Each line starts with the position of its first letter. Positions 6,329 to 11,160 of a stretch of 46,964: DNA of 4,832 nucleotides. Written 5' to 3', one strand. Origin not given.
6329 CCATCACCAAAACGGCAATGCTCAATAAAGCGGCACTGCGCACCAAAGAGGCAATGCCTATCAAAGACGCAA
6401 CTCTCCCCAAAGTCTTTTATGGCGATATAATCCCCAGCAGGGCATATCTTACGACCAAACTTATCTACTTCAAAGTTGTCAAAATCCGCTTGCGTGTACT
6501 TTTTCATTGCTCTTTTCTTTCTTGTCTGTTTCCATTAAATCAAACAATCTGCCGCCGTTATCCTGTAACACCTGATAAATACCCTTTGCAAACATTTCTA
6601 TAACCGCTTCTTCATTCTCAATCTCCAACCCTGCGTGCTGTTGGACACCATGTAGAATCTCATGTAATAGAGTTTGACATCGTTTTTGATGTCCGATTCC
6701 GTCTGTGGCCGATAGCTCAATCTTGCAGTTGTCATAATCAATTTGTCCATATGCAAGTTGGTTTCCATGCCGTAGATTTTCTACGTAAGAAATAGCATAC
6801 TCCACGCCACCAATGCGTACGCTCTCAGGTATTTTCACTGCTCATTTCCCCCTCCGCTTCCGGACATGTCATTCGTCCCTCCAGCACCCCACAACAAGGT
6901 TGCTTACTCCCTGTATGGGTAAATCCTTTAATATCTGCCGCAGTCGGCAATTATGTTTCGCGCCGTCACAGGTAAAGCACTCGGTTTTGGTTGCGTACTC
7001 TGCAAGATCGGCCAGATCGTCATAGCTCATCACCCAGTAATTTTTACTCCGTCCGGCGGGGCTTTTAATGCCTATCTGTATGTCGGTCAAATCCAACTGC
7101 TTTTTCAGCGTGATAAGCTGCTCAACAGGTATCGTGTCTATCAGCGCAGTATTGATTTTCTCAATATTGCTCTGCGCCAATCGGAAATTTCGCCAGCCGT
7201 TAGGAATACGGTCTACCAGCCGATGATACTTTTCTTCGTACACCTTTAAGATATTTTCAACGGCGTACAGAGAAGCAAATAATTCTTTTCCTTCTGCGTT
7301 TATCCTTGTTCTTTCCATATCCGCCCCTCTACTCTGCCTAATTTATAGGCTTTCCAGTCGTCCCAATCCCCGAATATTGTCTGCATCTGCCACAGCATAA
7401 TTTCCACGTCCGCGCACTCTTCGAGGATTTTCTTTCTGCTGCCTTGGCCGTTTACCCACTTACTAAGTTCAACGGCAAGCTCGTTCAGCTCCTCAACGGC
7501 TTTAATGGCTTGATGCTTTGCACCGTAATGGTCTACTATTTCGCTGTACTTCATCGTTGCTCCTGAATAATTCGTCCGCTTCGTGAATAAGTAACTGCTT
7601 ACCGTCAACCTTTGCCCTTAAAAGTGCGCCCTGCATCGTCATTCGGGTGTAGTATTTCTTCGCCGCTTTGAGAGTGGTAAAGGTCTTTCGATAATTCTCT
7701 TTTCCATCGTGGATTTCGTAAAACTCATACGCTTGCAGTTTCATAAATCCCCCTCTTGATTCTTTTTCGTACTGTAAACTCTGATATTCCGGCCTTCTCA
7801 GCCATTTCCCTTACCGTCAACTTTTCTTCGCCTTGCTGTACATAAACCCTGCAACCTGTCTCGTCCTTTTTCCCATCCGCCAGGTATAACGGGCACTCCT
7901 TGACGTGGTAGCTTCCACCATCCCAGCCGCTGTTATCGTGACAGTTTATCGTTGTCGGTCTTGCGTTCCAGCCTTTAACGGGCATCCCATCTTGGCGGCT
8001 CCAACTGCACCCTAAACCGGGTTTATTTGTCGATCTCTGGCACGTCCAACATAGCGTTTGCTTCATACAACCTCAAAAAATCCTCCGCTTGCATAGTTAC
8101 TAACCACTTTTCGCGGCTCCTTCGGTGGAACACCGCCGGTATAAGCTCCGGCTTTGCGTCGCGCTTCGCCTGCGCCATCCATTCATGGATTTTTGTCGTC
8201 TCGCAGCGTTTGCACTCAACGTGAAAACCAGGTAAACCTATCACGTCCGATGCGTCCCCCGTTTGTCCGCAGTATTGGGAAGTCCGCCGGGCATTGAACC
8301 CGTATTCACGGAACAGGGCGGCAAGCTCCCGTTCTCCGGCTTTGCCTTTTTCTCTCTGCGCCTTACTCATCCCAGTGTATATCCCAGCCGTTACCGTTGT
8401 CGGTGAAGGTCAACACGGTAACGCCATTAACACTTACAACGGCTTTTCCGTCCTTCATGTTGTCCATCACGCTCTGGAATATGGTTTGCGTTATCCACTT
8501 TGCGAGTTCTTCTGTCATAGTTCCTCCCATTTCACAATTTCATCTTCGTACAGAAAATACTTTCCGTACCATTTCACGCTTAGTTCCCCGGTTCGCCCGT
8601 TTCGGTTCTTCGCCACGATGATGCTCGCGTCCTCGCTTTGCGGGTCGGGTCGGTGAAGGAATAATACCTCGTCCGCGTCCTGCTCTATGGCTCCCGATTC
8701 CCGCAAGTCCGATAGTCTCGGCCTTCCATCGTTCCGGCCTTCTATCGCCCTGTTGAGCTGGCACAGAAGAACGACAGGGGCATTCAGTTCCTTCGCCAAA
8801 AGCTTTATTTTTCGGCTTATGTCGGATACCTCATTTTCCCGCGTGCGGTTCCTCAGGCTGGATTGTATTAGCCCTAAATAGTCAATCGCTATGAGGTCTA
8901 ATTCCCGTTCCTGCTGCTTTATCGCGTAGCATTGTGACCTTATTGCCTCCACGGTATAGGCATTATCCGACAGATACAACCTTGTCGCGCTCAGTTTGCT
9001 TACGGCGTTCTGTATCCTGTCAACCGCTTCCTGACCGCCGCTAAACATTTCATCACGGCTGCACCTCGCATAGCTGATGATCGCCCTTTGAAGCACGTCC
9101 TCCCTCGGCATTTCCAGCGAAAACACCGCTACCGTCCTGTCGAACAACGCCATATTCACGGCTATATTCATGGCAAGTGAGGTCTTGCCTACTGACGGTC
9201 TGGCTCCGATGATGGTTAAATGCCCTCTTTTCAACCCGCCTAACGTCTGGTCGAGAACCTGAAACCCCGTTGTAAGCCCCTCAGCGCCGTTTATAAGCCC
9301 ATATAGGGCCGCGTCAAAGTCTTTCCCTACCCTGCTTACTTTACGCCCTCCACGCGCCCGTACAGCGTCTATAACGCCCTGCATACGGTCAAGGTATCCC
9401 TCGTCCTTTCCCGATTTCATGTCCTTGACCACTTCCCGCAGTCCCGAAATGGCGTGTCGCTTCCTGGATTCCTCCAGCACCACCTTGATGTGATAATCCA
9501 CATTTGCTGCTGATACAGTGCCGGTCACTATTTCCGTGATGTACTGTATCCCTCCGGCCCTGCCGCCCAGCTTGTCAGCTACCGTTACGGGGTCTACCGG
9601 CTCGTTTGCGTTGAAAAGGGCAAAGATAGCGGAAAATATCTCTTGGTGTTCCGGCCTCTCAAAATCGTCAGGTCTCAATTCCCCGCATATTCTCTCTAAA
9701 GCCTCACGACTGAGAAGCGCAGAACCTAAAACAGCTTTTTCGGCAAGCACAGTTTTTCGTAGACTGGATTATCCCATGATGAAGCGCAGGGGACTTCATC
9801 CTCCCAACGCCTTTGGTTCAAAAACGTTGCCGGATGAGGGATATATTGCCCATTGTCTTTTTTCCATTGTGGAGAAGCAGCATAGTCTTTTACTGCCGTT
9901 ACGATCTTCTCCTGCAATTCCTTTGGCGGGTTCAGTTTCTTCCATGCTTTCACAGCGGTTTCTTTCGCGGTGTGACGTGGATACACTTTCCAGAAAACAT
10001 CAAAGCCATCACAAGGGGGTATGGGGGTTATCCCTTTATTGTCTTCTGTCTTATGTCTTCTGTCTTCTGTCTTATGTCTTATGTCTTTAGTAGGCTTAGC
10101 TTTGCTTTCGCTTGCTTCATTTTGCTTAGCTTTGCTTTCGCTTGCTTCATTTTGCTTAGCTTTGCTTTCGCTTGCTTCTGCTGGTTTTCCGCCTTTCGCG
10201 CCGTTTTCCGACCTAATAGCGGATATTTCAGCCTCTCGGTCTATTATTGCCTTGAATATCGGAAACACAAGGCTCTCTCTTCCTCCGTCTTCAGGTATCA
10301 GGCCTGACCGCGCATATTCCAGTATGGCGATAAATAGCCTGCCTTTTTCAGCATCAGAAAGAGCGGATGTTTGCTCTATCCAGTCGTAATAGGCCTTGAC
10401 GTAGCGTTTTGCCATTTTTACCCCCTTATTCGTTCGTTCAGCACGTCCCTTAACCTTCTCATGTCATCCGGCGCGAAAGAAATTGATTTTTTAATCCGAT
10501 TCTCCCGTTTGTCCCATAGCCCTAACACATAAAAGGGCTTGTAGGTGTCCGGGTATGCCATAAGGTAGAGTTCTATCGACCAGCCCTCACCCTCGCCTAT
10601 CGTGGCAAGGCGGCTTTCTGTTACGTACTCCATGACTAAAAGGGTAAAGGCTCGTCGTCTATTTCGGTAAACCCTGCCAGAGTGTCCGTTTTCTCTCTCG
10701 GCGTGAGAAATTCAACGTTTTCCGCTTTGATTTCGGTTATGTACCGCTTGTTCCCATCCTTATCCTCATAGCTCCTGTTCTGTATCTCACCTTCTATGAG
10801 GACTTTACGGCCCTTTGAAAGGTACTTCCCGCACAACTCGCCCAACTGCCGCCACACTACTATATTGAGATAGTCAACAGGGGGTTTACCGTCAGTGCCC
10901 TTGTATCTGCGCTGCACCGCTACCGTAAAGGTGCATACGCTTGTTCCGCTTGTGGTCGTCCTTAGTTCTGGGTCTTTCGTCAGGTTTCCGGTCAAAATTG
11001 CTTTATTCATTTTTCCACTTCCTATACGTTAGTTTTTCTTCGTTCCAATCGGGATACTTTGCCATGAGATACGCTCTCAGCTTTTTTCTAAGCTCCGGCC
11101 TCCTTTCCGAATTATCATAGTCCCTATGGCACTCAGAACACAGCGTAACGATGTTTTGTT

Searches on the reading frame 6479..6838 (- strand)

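Call 23: search_protein_families(library=phrogs, proteins=[window:6479-6838:-], max_evalue=0.001)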
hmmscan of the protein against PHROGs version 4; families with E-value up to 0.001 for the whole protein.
window:6479-6838:- (119 aa): 1 family
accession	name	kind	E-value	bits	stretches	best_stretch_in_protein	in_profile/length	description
phrog_1233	-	unknown function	8.9e-23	81.9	1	1-107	6-117/306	-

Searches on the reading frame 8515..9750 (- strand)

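Call 23: search_protein_families(library=phrogs, proteins=[window:8515-9750:-], max_evalue=0.001)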
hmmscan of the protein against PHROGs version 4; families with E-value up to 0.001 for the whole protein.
window:8515-9750:- (411 aa): 10 families
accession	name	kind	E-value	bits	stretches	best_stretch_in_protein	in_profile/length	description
phrog_19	-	DNA, RNA and nucleotide metabolism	2.6e-96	324.9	1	2-398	162-578/621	DnaB-like replicative helicase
phrog_243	-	DNA, RNA and nucleotide metabolism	5.4e-39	134.8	1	157-388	16-248/273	DnaB-like replicative helicase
phrog_11530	-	unknown function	1.9e-32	113.6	1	258-399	6-154/184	-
phrog_239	-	DNA, RNA and nucleotide metabolism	2e-32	114.1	1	155-389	337-583/801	DNA primase/helicase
phrog_5482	-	unknown function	2.3e-09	37.4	1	175-384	50-277/341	-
phrog_23150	-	unknown function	4.9e-09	37.1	1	4-197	12-215/217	-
phrog_19347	-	unknown function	1.5e-05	26.2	0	349-368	1-20/79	-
phrog_20000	-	unknown function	2.6e-05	25.3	1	3-58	31-86/132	-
phrog_97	-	other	0.00018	21.8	0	159-210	50-109/506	UvsX-like recombinase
phrog_3213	-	DNA, RNA and nucleotide metabolism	0.00061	19.6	0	156-204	199-251/509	DnaB-like replicative helicase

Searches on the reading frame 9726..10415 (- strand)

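Call 23: search_protein_families(library=phrogs, proteins=[window:9726-10415:-], max_evalue=0.001)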
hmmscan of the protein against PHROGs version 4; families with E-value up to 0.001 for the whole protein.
window:9726-10415:- (229 aa): 9 families
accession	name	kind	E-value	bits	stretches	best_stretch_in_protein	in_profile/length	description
phrog_16304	-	unknown function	2.4e-31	110.5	1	1-207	2-224/244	-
phrog_9327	-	DNA, RNA and nucleotide metabolism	9.8e-24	85.4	1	58-208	91-242/276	primosomal protein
phrog_9474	-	DNA, RNA and nucleotide metabolism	1.1e-23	85.2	1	84-209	115-250/288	replication initiation protein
phrog_270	-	DNA, RNA and nucleotide metabolism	5.4e-23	83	1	88-209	133-251/383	replication initiation protein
phrog_15768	-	unknown function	6.9e-13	50.1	1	7-130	6-124/228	-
phrog_10293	-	unknown function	4.1e-08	34.1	1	137-206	16-83/185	-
phrog_35156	-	unknown function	5.3e-08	34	1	129-205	78-150/154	-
phrog_19415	-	unknown function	1e-07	33.2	1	6-115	8-114/224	-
phrog_1347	-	unknown function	8e-05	22.6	1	136-213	275-351/417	-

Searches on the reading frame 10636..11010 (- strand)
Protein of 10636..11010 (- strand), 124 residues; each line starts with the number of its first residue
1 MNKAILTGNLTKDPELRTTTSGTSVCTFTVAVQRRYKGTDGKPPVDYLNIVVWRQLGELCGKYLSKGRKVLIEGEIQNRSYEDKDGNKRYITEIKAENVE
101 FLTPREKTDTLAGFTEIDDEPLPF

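Call 24: search_protein_families(library=phrogs, proteins=[window:10636-11010:-], max_evalue=0.001)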
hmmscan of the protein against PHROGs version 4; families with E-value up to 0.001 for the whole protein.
window:10636-11010:- (124 aa): 6 families
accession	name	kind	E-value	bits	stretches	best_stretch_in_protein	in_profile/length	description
phrog_44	-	DNA, RNA and nucleotide metabolism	7.6e-48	164.6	1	1-123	87-227/271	single strand DNA binding protein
phrog_25370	-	unknown function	4.2e-13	49.8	1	1-41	2-42/48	-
phrog_27667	-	DNA, RNA and nucleotide metabolism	3.4e-06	28.2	1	71-109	3-41/61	single strand DNA binding protein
phrog_12631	-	DNA, RNA and nucleotide metabolism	9.4e-06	26.7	1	2-37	31-66/78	single strand DNA binding protein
phrog_26861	-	unknown function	3.5e-05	24.1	1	2-84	135-211/242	-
phrog_4932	-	DNA, RNA and nucleotide metabolism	0.00057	21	1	48-124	38-117/117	single strand DNA binding protein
